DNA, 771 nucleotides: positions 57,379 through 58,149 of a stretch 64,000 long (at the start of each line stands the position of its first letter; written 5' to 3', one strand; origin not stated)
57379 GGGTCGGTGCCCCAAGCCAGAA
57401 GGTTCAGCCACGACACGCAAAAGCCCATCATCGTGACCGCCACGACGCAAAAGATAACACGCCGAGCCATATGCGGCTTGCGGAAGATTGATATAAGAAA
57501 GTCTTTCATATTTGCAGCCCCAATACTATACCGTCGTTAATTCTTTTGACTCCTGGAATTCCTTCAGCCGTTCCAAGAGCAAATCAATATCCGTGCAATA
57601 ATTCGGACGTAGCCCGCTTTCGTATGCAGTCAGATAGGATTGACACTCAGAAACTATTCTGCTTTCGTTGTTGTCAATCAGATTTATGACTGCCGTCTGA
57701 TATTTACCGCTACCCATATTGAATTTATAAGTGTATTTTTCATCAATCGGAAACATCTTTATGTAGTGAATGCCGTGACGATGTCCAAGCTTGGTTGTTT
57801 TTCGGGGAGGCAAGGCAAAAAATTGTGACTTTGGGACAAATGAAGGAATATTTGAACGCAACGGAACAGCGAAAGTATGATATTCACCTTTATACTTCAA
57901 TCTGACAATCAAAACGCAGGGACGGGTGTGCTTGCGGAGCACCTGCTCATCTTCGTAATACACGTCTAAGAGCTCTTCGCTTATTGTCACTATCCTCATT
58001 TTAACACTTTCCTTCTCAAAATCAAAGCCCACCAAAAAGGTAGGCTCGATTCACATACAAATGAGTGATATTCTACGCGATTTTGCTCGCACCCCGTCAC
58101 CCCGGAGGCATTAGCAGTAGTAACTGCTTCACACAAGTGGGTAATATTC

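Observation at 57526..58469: Type III toxin-antitoxin-like locus with unusually long, composite, pseudoknot-forming RNA repeats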

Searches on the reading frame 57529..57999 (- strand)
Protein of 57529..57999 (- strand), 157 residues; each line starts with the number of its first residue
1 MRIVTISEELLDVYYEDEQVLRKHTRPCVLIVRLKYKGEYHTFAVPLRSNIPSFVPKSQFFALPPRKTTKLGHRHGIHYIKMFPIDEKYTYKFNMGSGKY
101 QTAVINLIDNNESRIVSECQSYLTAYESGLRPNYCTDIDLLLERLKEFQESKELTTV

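Call 3: search_protein_families(library=pfam, proteins=[window:57529-57999:-], max_evalue=10)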
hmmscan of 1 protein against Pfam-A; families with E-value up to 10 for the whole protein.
seq(157 aa): 0 families

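Call 4: search_protein_families(library=padloc, proteins=[window:57529-57999:-], max_evalue=10)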
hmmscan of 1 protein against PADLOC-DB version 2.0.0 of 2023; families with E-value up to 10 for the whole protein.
seq(157 aa): 1 family
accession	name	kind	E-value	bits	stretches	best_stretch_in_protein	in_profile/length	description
PDLC04255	PDC-M01B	-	0.018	12.7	1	58-120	192-254/285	-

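Call 5: search_protein_families(library=ncbifam, proteins=[window:57529-57999:-], max_evalue=10)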
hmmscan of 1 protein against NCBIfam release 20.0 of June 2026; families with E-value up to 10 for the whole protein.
seq(157 aa): 2 families
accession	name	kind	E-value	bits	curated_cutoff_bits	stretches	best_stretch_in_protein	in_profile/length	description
NF047358.1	TenpIN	equivalog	4.5e-09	36.7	90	1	15-131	12-118/141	type III toxin-antitoxin system TenpIN family toxin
NF040982.1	ComGD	equivalog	0.051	14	70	1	85-101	121-137/139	competence type IV pilus minor pilin ComGD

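Call 11: find_homologous_proteins(query=window:57529-57999:-)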
Query seq(157 aa) (157 aa): 396 proteins with E <= 0.001 among 407 candidates; the best 120 are listed.
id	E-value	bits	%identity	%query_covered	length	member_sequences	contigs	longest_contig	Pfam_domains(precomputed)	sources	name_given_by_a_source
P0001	1.1e-100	352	100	100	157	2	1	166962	-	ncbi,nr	ncbi:MAG: hypothetical protein LIO49_03130 [Ruminococcus sp.]|nr:hypothetical protein [Ruminococcus 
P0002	5.2e-90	317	90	100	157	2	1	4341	-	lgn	-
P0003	1.5e-83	296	84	100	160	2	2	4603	-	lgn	-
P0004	1.8e-63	231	68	100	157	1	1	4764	-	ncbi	-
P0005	3.9e-60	220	65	100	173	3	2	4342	-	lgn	-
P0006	2.7e-59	218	65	100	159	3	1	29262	-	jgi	-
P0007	1.7e-47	179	52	96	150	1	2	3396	-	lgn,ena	-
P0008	4.8e-47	178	55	91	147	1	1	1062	-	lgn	-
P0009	5.7e-47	178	54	92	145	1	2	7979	-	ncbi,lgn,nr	ncbi:MAG: hypothetical protein LUD41_00400 [Phascolarctobacterium sp.]|nr:hypothetical protein [Phas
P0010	7.6e-47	177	55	94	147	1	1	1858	-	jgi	-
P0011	7.7e-47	177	50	92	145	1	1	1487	-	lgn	-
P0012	1.1e-46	177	55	92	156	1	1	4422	-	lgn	-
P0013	1.1e-46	177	54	94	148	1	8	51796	-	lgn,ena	-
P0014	1.4e-46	176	55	91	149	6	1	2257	-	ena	-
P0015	2.3e-46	176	53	92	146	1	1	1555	-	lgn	-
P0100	5.1e-41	158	52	92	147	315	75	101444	-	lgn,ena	-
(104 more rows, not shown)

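Call 12: search_solved_structures(query=window:57529-57999:-, max_evalue=10, show_alignments=2)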
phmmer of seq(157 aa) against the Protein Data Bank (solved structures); distinct sequences matched with E-value up to 10: 0.

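Call 14: search_solved_structures(query=A1, max_evalue=10, show_alignments=3)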
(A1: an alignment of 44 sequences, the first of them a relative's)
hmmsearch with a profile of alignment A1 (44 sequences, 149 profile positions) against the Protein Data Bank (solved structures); distinct sequences matched with E-value up to 10: 1.
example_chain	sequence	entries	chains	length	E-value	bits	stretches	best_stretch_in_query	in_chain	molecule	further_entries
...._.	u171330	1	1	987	0.13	15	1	99-144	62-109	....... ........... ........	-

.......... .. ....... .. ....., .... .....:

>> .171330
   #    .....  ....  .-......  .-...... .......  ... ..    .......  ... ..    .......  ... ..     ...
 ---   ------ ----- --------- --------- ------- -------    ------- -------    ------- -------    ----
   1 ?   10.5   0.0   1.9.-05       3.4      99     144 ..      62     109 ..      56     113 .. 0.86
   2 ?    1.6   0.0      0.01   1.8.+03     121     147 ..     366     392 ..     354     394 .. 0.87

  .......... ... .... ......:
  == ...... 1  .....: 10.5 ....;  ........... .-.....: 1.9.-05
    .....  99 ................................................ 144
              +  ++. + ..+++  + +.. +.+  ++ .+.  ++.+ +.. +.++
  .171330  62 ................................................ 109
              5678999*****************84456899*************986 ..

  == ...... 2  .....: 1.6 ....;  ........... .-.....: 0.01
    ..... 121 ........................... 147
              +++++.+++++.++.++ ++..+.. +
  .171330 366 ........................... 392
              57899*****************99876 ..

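Call 16: find_related_loci(query=A1, collection=genome_contigs, flank=3000)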
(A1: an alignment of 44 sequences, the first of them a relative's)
Query A1 (157 aa) in genome_contigs; peptide patterns used: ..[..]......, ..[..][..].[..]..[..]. (x = any residue, [..] = any of these).
599 stretches matched a pattern (row limit reached: there are more); 542 encode a relative of the query (tblastn E <= 1e-3); the best 80 are kept; 80 distinct loci.
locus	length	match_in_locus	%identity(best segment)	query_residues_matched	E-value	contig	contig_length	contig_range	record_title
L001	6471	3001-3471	90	1-157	9e-96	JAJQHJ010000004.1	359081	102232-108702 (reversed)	MAG: Oscillospiraceae bacterium isolate U.5_2 NODE_2_length_359081_cov_41.695457, whole genome shotgun sequence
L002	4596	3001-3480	84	1-157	1e-89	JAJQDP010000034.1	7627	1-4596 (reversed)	MAG: Oscillospiraceae bacterium isolate MI.11_1 NODE_1117_length_7627_cov_64.250132, whole genome shotgun sequence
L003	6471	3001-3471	66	1-157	3e-68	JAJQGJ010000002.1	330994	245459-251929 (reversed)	MAG: Oscillospiraceae bacterium isolate U.11_4 NODE_1_length_330994_cov_59.731334, whole genome shotgun sequence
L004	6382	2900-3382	66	1-157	2e-67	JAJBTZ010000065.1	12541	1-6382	MAG: Ruminococcus sp. isolate U_126910 U_126910=NODE_601_length_12541_cov_17.799936, whole genome shotgun sequence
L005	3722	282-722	54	1-147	3e-53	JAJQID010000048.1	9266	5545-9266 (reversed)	MAG: Lachnospiraceae bacterium isolate U.8_6 NODE_697_length_9266_cov_8.814895, whole genome shotgun sequence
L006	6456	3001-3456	50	1-152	1e-51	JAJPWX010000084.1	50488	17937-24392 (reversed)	MAG: Lachnospiraceae bacterium isolate AH.1_3 NODE_70_length_50488_cov_25.697044, whole genome shotgun sequence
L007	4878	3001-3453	54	1-151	3e-51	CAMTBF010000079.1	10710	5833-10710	MAG TPA_asm: uncultured Lachnospiraceae bacterium isolate SRR12358617_bin.51_metawrap_v1.3_MAG genome assembly, contig:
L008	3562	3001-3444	53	1-148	1e-50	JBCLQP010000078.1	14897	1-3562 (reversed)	Erysipelotrichaceae bacterium 51-3 voucher GPTB0111 scaffold78, whole genome shotgun sequence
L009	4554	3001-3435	52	1-145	2e-50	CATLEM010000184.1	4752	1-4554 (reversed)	MAG TPA_asm: uncultured Dorea sp. isolate MGG08242_1680015482 genome assembly, contig: ERR3199607_8846, whole genome sho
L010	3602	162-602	51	1-147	1e-49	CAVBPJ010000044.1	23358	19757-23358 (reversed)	Evtepia sp. isolate G02608-L1_cleanbin_000014 genome assembly, contig: Spades_G02608-L1_contig_891, whole genome shotgun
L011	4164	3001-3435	53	1-145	3e-49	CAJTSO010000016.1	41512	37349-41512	MAG TPA_asm: uncultured Selenomonadaceae bacterium isolate MGBC110822 genome assembly, contig: MGBC110822.16, whole geno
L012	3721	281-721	51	1-147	1e-49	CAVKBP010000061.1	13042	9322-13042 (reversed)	Ruminococcus sp. CAG:382 isolate H07683-L1_cleanbin_000014 genome assembly, contig: Spades_H07683-L1_contig_4085, whole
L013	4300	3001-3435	50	1-145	3e-49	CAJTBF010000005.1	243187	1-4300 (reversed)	Lachnospiraceae bacterium isolate 4.RL94.Fmh genome assembly, contig: MGBC000003.5, whole genome shotgun sequence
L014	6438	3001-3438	49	1-146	4e-49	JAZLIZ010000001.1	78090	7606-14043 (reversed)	MAG: Acutalibacteraceae bacterium isolate T1900044969_TA20190031.MAGScoT_cleanbin_000008 SGB_4024_k141_2023558, whole ge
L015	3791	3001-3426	51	6-147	1e-48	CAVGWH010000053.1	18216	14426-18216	Oribacterium sp. isolate H07675-L1_cleanbin_000026 genome assembly, contig: Spades_H07675-L1_contig_2527, whole genome s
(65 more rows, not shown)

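Call 19: predict_structure(alignment_id=A1)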
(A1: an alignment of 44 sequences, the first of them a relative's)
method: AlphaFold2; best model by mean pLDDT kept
length: 157 residues; sequences in the alignment: 44
mean_pLDDT: 89.7   pTM: 0.84
mean pLDDT of the five models: 89.7, 89.7, 88.8, 88.1, 86.3
residues with pLDDT >= 90: 95; 70-90: 60; 50-70: 1; < 50: 1
segments of 3 or more residues with pLDDT < 50: none
pLDDT, mean of each block of 10 residues (from residue 1): 91 93 84 92 90 85 86 86 94 84 91 95 96 94 96 76
secondary structure, 60 per line:
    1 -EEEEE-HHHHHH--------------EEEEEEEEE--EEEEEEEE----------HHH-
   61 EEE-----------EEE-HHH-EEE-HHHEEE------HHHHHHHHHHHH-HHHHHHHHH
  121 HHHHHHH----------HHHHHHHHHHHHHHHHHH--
elements in order: E2-6 H8-13 E28-36 E39-46 E61-63 E75-77 E83-85 E90-92 H99-110 H112-127 H138-155

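Call 24: fold_search(model_id=the predicted structure, library=pdb)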
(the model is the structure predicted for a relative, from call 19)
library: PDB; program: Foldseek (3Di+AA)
matches with E <= 10: 147; with E <= 0.001: 5
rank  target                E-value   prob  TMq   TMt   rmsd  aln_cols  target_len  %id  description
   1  2xd0_A                3.2e-06  1.00  0.69  0.67   4.7       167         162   21  A processed non-coding RNA regulates a bacterial antiviral system (released 2011-01-12)
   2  7d8o_A                8.0e-06  1.00  0.67  0.65   4.9       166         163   21  Crystal structure of E. coli ToxIN type III toxin-antitoxin complex (released 2022-01-05)
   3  4ato_A                8.7e-05  1.00  0.63  0.60   4.9       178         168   20  New insights into the mechanism of bacterial Type III toxin-antitoxin systems: selective toxin inhibition by a non-cod (released 2012-12-26)
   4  4glk                  3.6e-04  1.00  0.67  0.64   5.2       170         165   13  Structure and activity of AbiQ, a lactococcal anti-phage endoribonuclease belonging to the type-III toxin-antitoxin syst (released 2013-01-16)
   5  4rmo_A                6.6e-04  1.00  0.63  0.64   5.1       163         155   16  Crystal Structure of the CptIN Type III Toxin-Antitoxin System from Eubacterium rectale (released 2015-09-30)
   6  4mzp_E                1.2e-01  0.72  0.39  0.52   7.4       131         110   12  MazF from S. aureus crystal form III, C2221, 2.7 A (released 2014-05-21)
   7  9g2a_B                2.3e-01  0.69  0.41  0.54   6.8       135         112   10  Staphylococcus aureus MazF in complex with nanobody 4 (released 2024-07-17)
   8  4mzm_B                2.4e-01  0.38  0.34  0.45   7.9       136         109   12  MazF from S. aureus crystal form I, P212121, 2.1 A (released 2014-05-28)
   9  4mzp_A                2.9e-01  0.28  0.32  0.41   8.8       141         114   15  MazF from S. aureus crystal form III, C2221, 2.7 A (released 2014-05-21)
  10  4mzm_C                3.7e-01  0.44  0.32  0.44   7.2       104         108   13  MazF from S. aureus crystal form I, P212121, 2.1 A (released 2014-05-28)
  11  2kym_MODEL_1_A        3.7e-01  0.07  0.17  0.21  14.6       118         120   15  Solution structure of the Bem1p SH3-CI domain from L.elongisporus in complex with Ste20p peptide (released 2010-06-23)
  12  9g7k_A                3.9e-01  0.30  0.34  0.42   8.4       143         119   14  Staphylococcus aureus MazF in complex with Nanobody 12 (released 2024-07-31)
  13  9g1y_B                3.9e-01  0.25  0.35  0.44   7.8       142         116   16  Staphycoccus aureus MazF in complex with Nabobody 3 (released 2024-07-24)
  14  9g7k_E                4.2e-01  0.57  0.42  0.53   6.9       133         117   12  Staphylococcus aureus MazF in complex with Nanobody 12 (released 2024-07-31)
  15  5hjz_A                4.2e-01  0.33  0.34  0.44   7.6       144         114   14  Structure of M. tuberculosis MazF-mt1 (Rv2801c) in complex with RNA (released 2017-01-18)
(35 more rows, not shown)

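Call 31: search_protein_families(library=ncbifam, alignment_id=A1, max_evalue=0.01)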
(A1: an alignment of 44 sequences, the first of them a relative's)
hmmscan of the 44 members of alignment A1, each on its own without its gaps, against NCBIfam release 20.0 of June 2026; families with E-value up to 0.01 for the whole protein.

A. member 1, P0001 (157 aa): 1 family
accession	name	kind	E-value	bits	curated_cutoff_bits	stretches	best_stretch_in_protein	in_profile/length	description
NF047358.1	TenpIN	equivalog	4.5e-09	36.7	90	1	15-131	12-118/141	type III toxin-antitoxin system TenpIN family toxin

B. families by the number of members that match (of 44 scanned): 3 families
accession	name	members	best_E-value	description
NF047358.1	TenpIN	44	2.6e-14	type III toxin-antitoxin system TenpIN family toxin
NF047359.1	CptIN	6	1.5e-05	type III toxin-antitoxin system CptIN family toxin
NF005134.0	PRK06585.1-1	4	0.00058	DNA polymerase III subunit delta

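Call 35: search_protein_representatives(alignment_id=A1)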
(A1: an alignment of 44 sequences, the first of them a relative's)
Query: 44 sequences, 149 profile positions. Proteins with E-value up to 0.001 (for the whole library): 337; up to 1e-10: 194; up to 1e-30: 70. The best 150 are listed.
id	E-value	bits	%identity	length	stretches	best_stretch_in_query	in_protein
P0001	1.5e-66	238.8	-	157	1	1-148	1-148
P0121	7.9e-64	230.0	-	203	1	1-147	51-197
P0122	1.5e-60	219.3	-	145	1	1-145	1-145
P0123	1.0e-59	216.7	-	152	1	1-146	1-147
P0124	2.7e-55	202.3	-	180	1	9-146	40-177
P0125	4.5e-55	201.6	-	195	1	3-126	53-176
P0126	1.1e-54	200.4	-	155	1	1-146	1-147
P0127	1.4e-53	196.7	-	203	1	1-125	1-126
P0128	8.9e-52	190.9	-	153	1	1-115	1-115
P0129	1.0e-49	184.2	-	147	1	1-114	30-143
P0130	1.6e-48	180.4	-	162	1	1-147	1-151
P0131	5.8e-48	178.5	-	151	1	1-146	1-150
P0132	1.7e-47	177.0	-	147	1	1-147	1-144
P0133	1.4e-44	167.5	-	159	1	1-147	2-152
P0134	4.0e-44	166.1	-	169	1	1-146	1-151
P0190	1.3e-30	122.2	-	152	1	1-144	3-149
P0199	1.3e-26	109.2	-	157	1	2-147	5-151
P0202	3.9e-26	107.7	-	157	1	24-145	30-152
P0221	7.0e-21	90.6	-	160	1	13-143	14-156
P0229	1.2e-19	86.7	-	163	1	2-147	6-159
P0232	8.8e-19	83.8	-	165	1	2-148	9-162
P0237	3.1e-18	82.0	-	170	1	2-147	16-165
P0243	8.0e-18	80.7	-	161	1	8-147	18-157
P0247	5.9e-17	77.9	-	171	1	1-145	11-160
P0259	1.3e-15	73.6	-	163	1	1-147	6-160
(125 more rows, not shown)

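Call 36: search_protein_families(library=ncbifam, proteins=[P0190, P0199, P0202, P0221, P0229, P0232, P0237, P0243, P0247, P0259], max_evalue=0.01)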
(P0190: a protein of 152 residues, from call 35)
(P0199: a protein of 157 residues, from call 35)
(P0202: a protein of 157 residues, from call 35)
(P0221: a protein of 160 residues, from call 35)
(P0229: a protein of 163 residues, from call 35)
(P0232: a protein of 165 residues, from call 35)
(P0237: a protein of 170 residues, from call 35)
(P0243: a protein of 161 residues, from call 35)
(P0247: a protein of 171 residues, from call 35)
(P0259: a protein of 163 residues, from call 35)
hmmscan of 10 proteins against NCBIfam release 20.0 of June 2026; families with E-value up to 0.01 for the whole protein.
P0190 (152 aa): 2 families
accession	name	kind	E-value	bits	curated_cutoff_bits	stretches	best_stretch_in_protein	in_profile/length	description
NF047359.1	CptIN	equivalog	8.3e-12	45.2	90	1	6-147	4-147/150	type III toxin-antitoxin system CptIN family toxin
NF047358.1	TenpIN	equivalog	6.3e-09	36.2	90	1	9-136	2-118/141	type III toxin-antitoxin system TenpIN family toxin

P0199 (157 aa): 0 families

P0202 (157 aa): 1 family
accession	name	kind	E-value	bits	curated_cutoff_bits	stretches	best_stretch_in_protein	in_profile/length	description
NF047358.1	TenpIN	equivalog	0.00021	21.5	90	1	17-136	11-118/141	type III toxin-antitoxin system TenpIN family toxin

P0221 (160 aa): 1 family
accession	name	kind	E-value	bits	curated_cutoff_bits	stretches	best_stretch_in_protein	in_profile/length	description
NF047358.1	TenpIN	equivalog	1e-10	42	90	1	18-147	14-121/141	type III toxin-antitoxin system TenpIN family toxin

P0229 (163 aa): 1 family
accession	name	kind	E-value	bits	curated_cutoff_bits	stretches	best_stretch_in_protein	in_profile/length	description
NF047358.1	TenpIN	equivalog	0.00045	20.5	90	1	40-134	28-117/141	type III toxin-antitoxin system TenpIN family toxin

P0232 (165 aa): 1 family
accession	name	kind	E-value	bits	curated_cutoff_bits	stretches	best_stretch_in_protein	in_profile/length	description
NF047358.1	TenpIN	equivalog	6.8e-06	26.3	90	1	45-145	30-118/141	type III toxin-antitoxin system TenpIN family toxin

P0237 (170 aa): 1 family
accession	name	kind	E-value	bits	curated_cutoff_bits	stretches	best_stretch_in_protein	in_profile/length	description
NF047358.1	TenpIN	equivalog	1.3e-06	28.7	90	1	29-149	13-117/141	type III toxin-antitoxin system TenpIN family toxin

P0243 (161 aa): 1 family
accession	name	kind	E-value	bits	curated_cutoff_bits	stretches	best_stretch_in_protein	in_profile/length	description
NF047358.1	TenpIN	equivalog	2.2e-07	31.2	90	1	16-116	1-95/141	type III toxin-antitoxin system TenpIN family toxin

P0247 (171 aa): 1 family
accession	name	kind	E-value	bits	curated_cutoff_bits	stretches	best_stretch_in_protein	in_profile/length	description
NF047358.1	TenpIN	equivalog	2.2e-05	24.7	90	1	45-140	27-118/141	type III toxin-antitoxin system TenpIN family toxin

P0259 (163 aa): 1 family
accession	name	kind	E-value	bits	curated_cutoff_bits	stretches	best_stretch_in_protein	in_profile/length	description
NF047358.1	TenpIN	equivalog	4.1e-05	23.8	90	1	36-136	25-113/141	type III toxin-antitoxin system TenpIN family toxin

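Call 44: find_related_loci(query=A1, collection=metagenome_contigs, flank=1500)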
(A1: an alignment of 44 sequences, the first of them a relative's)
Query A1 (157 aa) in metagenome_contigs; peptide patterns used: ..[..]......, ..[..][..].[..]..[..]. (x = any residue, [..] = any of these).
515 stretches matched a pattern; 406 encode a relative of the query (tblastn E <= 1e-3); the best 80 are kept; 80 distinct loci.
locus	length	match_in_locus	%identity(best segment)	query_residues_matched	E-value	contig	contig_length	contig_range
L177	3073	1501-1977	65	1-157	2e-66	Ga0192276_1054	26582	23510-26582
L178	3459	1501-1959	51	1-153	9e-54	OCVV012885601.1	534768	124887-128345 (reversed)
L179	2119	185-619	54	1-145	1e-51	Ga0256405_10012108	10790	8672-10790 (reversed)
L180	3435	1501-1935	56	1-145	1e-51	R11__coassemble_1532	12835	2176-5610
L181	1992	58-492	54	1-145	2e-51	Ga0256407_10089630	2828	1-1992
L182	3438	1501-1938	52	1-146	2e-50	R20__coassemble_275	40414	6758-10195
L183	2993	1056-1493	52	1-146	7e-51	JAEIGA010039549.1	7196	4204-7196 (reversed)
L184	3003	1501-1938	52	1-146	2e-50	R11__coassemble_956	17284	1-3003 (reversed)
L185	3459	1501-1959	47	1-153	4e-50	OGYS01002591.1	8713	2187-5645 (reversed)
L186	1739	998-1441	54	1-148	2e-51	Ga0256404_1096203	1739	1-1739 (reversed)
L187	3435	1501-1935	52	1-145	4e-50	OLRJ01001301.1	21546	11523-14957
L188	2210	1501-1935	51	1-145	2e-49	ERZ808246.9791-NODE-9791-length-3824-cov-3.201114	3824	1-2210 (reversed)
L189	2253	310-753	50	1-148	1e-49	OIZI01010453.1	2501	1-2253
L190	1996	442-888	50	1-149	4e-50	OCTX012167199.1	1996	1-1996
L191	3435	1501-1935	50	1-145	5e-49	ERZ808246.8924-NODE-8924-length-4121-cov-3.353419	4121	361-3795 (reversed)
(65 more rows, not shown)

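Call 69: search_protein_families(library=phrogs, proteins=[P0001], max_evalue=0.001)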
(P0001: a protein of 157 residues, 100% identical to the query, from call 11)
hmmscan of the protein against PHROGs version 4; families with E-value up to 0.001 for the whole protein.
P0001 (157 aa): 1 family
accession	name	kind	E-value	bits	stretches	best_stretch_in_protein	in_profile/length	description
phrog_8049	-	unknown function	1.1e-07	32.9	1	5-130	5-122/158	-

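Call 83: search_dna_similar(query=P0100, collection=phages, mode=protein, max_evalue=0.001, max_rows=15)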
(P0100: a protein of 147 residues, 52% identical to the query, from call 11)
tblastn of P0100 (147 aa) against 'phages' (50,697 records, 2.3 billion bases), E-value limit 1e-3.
No match.
